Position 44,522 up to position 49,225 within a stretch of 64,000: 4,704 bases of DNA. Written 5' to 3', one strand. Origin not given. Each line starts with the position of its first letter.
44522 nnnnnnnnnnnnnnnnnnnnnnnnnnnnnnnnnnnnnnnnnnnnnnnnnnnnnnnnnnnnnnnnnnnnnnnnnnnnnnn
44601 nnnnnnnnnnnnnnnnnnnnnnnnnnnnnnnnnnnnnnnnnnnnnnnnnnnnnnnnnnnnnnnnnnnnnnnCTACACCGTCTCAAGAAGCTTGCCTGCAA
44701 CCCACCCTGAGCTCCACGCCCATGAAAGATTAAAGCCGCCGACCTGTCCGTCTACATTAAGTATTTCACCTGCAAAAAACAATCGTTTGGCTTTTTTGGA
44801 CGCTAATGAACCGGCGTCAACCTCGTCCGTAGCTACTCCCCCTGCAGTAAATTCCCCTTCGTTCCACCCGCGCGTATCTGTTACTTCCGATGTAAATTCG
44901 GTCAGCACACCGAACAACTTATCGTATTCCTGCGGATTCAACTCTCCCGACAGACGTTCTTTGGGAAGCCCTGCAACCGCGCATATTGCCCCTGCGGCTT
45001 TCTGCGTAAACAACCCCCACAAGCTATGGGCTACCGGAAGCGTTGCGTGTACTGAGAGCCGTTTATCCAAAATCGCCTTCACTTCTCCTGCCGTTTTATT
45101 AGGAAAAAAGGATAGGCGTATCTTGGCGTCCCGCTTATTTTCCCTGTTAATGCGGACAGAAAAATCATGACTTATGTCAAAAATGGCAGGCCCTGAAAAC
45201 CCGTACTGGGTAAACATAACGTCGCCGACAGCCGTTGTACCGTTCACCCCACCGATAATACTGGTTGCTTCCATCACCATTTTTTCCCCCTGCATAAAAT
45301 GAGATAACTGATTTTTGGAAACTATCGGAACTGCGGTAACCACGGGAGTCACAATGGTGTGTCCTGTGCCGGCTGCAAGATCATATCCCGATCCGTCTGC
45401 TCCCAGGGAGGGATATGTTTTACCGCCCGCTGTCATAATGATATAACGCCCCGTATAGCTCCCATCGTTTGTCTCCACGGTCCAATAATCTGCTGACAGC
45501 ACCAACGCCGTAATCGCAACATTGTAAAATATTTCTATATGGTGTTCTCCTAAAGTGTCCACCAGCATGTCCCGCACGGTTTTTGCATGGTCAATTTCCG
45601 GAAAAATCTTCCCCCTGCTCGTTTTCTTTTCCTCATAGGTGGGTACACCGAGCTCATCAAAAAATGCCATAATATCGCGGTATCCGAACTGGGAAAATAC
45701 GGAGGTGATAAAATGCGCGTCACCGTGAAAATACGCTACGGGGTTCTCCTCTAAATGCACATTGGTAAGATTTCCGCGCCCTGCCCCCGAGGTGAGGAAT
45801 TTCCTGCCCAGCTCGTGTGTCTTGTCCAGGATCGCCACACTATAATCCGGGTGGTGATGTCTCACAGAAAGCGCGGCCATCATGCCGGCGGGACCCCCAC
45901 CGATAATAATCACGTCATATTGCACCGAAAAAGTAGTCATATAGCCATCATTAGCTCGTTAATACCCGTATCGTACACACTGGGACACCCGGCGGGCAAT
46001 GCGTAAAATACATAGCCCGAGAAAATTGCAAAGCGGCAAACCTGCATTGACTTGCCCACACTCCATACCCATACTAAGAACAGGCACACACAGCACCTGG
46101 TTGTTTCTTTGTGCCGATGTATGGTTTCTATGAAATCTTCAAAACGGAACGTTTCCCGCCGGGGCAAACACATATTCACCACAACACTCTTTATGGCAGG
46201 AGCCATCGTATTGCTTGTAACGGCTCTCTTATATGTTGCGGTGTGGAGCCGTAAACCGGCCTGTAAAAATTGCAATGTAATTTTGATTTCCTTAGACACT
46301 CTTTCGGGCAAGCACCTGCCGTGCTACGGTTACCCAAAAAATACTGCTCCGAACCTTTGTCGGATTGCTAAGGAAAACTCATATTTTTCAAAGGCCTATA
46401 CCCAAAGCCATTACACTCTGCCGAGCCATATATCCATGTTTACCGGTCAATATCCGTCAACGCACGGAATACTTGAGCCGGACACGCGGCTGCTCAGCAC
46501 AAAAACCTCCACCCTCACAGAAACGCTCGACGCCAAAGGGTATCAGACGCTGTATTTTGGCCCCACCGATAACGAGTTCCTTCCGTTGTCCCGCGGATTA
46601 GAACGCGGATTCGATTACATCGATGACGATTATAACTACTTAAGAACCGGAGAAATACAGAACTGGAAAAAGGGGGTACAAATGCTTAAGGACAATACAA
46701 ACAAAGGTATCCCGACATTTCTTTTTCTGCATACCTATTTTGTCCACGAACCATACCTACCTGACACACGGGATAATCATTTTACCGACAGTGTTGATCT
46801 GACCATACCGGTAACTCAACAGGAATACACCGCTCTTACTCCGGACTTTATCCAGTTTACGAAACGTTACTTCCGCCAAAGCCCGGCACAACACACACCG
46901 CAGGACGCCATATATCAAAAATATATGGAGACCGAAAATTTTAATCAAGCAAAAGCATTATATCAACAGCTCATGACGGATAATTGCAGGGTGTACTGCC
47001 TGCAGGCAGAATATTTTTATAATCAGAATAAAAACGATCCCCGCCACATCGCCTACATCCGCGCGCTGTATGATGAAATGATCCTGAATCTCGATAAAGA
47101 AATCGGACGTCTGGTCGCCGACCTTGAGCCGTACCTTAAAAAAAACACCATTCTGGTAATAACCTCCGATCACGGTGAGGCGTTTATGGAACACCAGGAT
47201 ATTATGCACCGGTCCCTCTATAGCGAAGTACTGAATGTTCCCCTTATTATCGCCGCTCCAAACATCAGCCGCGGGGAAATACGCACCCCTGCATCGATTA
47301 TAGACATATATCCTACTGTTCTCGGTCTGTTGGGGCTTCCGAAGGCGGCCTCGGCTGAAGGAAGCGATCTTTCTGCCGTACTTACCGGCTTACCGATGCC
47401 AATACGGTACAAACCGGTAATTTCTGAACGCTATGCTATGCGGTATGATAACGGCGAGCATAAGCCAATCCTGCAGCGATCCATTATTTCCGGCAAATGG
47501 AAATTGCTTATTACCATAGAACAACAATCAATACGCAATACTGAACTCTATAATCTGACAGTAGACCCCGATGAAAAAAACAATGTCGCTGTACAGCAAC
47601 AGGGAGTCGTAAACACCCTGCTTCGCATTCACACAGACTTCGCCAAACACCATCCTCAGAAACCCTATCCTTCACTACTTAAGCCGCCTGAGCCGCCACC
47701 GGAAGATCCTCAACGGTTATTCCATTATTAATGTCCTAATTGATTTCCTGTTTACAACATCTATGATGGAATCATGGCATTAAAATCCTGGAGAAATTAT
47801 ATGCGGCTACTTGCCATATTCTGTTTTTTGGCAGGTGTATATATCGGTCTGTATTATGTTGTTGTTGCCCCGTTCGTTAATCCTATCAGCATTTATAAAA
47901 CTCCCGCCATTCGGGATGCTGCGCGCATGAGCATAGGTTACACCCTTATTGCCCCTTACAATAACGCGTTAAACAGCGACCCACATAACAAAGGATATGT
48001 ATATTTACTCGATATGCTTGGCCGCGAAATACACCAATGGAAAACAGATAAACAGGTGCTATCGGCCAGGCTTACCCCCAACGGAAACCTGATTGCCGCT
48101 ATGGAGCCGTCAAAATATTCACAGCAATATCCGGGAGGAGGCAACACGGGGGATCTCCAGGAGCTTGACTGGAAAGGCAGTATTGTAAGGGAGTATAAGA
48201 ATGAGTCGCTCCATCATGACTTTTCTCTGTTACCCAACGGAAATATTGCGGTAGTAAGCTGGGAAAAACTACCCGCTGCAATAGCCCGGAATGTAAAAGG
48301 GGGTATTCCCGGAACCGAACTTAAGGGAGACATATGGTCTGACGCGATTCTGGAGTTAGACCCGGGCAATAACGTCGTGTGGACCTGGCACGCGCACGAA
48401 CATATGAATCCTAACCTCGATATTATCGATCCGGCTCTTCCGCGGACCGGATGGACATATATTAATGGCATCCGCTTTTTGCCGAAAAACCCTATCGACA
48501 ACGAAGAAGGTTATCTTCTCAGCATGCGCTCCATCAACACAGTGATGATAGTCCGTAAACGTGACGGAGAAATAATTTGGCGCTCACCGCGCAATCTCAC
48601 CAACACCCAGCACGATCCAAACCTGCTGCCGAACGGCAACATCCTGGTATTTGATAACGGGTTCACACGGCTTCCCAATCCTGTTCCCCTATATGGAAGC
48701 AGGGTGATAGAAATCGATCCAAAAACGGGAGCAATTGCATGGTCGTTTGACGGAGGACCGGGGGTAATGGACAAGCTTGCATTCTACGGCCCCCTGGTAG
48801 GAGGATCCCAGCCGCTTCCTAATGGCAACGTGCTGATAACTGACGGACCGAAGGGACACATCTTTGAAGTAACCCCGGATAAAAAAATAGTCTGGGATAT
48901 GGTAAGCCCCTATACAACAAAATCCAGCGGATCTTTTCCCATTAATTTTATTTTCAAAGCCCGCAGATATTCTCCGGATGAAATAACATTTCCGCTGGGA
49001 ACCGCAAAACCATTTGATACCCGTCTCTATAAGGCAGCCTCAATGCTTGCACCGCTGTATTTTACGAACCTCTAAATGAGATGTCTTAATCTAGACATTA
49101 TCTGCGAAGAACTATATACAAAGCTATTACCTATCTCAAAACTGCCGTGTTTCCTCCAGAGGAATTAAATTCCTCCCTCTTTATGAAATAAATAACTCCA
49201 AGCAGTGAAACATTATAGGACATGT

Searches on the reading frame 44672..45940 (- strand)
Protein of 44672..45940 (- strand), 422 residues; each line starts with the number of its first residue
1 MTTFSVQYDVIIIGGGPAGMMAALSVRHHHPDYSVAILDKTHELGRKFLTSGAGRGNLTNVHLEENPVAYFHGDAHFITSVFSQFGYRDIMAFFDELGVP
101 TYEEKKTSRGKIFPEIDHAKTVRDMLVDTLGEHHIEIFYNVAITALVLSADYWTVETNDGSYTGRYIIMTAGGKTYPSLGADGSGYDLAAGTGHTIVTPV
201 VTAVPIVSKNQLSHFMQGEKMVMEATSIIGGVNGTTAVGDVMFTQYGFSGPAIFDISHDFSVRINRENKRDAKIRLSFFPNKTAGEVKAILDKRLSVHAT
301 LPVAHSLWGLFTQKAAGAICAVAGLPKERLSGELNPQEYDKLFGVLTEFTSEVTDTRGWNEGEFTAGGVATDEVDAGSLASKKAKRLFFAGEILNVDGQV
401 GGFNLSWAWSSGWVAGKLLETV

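Call 76: search_protein_families(library=pfam, proteins=[window:44672-45940:-], max_evalue=0.00001)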
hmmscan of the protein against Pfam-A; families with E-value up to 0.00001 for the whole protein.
window:44672-45940:- (422 aa): 7 families
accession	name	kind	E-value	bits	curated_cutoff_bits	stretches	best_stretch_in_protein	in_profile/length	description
PF03486.20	HI0933_like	-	9.3e-70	235.3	50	1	9-417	2-243/244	HI0933-like protein Rossmann domain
PF22780.1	HI0933_like_1st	-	2.5e-18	66.9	27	1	204-360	5-161/165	HI0933-like protein barrel and H2TH domain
PF01266.30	DAO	-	5.5e-08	33.1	27.9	0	9-62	1-50/353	FAD dependent oxidoreductase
PF13738.12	Pyr_redox_3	-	8.1e-07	29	30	0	11-46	1-34/305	Pyridine nucleotide-disulphide oxidoreductase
PF12831.13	FAD_oxidored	-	2.2e-06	27.7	27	1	9-160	1-133/416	FAD dependent oxidoreductase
PF00890.30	FAD_binding_2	-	3.1e-06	27.1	20.4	0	9-51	1-41/414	FAD binding domain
PF07992.20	Pyr_redox_2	-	6.2e-06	26.3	26.1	0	8-54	1-46/291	Pyridine nucleotide-disulphide oxidoreductase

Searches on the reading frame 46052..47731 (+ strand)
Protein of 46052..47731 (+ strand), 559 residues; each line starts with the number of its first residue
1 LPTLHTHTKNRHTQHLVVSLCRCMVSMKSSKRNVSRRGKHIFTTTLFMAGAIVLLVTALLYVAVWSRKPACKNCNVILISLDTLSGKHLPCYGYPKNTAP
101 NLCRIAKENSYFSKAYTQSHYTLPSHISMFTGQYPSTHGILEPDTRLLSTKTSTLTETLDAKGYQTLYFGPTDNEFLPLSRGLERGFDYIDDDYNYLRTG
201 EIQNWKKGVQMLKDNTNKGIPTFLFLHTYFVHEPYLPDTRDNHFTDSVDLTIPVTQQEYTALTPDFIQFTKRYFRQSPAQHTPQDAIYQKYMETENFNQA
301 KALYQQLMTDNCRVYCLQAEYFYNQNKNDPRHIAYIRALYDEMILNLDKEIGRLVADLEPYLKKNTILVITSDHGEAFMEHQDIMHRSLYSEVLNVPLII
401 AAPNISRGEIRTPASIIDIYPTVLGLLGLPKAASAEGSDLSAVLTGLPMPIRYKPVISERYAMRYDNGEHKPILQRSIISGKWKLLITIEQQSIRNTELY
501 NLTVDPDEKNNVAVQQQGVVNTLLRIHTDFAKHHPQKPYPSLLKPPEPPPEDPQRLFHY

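Call 76: search_protein_families(library=pfam, proteins=[window:46052-47731:+], max_evalue=0.00001)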
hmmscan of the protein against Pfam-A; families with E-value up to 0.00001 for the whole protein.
window:46052-47731:+ (559 aa): 3 families
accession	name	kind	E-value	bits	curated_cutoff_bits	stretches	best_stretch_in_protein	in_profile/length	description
PF00884.28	Sulfatase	-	1.5e-42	146.4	25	1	75-428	2-300/301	Sulfatase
PF01663.27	Phosphodiest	-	1.2e-13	51.8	23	1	76-383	1-230/342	Type I phosphodiesterase / nucleotide pyrophosphatase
PF16347.10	SGSH_C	-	2.8e-08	34.5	29.3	1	381-517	3-136/154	N-sulphoglucosamine sulphohydrolase, C-terminal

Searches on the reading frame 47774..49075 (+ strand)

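Call 76: search_protein_families(library=pfam, proteins=[window:47774-49075:+], max_evalue=0.00001)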
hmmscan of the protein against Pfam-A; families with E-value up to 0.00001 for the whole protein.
window:47774-49075:+ (433 aa): 2 families
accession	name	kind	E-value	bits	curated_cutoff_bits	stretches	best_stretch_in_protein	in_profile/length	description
PF05935.17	Arylsulfotrans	-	1.5e-17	64.1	24.2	1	69-270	23-212/374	Arylsulfotransferase (ASST)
PF14269.12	Arylsulfotran_2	-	2.1e-17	63.9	27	1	126-376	25-298/301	Arylsulfotransferase (ASST)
